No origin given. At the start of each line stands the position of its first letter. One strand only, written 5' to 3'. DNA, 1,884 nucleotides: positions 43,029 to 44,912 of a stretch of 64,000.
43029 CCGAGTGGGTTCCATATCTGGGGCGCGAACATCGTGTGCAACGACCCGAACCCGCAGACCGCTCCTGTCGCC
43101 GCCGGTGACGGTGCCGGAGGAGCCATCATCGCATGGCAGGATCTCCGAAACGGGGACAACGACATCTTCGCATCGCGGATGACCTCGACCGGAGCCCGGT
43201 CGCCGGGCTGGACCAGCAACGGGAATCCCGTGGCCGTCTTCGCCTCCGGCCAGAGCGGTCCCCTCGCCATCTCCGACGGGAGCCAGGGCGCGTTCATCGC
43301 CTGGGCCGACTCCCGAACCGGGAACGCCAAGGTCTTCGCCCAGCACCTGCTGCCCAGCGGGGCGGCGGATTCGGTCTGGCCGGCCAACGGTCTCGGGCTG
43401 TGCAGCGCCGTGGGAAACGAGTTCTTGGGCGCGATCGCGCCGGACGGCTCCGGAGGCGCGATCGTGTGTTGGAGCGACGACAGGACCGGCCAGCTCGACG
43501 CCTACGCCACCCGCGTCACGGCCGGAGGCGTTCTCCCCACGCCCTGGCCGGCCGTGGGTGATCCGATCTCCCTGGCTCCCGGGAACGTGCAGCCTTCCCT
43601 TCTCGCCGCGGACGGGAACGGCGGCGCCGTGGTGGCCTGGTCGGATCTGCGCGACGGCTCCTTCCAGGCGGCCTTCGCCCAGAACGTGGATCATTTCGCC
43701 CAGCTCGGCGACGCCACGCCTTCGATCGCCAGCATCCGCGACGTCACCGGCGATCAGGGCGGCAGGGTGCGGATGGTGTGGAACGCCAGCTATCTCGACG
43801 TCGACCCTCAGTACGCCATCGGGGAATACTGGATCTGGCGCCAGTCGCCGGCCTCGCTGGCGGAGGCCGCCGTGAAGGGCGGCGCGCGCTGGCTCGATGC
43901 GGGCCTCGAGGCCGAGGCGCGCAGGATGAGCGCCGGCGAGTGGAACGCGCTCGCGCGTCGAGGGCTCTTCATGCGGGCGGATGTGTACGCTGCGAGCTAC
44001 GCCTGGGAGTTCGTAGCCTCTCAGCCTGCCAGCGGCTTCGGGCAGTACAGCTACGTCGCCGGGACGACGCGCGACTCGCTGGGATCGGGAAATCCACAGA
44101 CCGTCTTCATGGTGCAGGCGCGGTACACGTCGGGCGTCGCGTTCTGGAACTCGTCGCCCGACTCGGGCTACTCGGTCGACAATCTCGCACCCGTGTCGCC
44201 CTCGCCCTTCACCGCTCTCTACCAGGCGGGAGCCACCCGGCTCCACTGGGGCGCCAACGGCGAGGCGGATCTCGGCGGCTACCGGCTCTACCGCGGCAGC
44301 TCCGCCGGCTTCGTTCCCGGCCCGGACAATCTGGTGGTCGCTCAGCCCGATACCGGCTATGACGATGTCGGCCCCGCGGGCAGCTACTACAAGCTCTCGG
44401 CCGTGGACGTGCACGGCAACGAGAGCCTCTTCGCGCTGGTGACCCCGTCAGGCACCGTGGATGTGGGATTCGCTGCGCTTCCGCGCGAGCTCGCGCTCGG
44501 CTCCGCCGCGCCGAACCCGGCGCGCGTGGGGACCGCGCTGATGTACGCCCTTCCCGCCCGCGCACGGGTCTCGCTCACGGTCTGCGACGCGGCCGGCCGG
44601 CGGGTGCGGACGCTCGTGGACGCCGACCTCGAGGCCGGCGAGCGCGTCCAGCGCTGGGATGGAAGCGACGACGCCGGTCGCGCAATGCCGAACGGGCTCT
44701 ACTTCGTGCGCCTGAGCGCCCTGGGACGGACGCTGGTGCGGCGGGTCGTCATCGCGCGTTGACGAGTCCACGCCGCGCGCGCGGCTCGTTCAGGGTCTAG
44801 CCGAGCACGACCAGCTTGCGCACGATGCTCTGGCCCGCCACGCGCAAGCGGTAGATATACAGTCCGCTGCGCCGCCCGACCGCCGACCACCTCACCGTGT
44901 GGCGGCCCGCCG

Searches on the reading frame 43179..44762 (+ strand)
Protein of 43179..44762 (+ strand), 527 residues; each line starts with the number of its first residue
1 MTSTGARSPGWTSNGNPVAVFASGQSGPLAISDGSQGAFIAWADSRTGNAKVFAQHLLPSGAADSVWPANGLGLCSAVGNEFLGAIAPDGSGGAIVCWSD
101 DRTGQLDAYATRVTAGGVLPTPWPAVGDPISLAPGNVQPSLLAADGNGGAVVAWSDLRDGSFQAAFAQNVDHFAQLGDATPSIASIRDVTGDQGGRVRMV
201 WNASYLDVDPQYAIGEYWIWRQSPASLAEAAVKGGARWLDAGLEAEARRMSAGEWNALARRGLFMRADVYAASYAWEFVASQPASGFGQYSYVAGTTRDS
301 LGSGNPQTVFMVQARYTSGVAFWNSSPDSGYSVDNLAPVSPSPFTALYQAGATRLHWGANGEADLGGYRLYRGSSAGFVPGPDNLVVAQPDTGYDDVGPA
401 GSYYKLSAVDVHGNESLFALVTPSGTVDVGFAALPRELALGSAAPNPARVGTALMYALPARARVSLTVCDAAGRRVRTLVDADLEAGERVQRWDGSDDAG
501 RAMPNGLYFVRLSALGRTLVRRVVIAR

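Call 39: search_protein_families(library=ncbifam, proteins=[window:43179-44762:+], max_evalue=0.001)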
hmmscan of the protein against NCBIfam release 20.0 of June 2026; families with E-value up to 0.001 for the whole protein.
window:43179-44762:+ (527 aa): 5 families
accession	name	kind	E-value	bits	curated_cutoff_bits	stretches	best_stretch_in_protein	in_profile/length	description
NF009276.0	PRK12633.1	equivalog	1.4e-08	34.8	383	1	438-514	103-181/234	flagellar basal body rod modification protein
NF005176.1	PRK06655.1-1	equivalog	2.2e-06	27.7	230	1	460-515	95-150/197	flagellar hook assembly protein FlgD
TIGR04183.1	Por_Secre_tail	domain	2.6e-05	24.1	23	1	444-525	2-71/72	T9SS type A sorting domain-containing protein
NF009277.0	PRK12634.1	equivalog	4.3e-05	23.7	333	1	457-510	117-170/221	flagellar basal body rod modification protein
TIGR04275.1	beta_prop_Msarc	repeat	0.00073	19.2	85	0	40-53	21-34/40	beta-propeller repeat protein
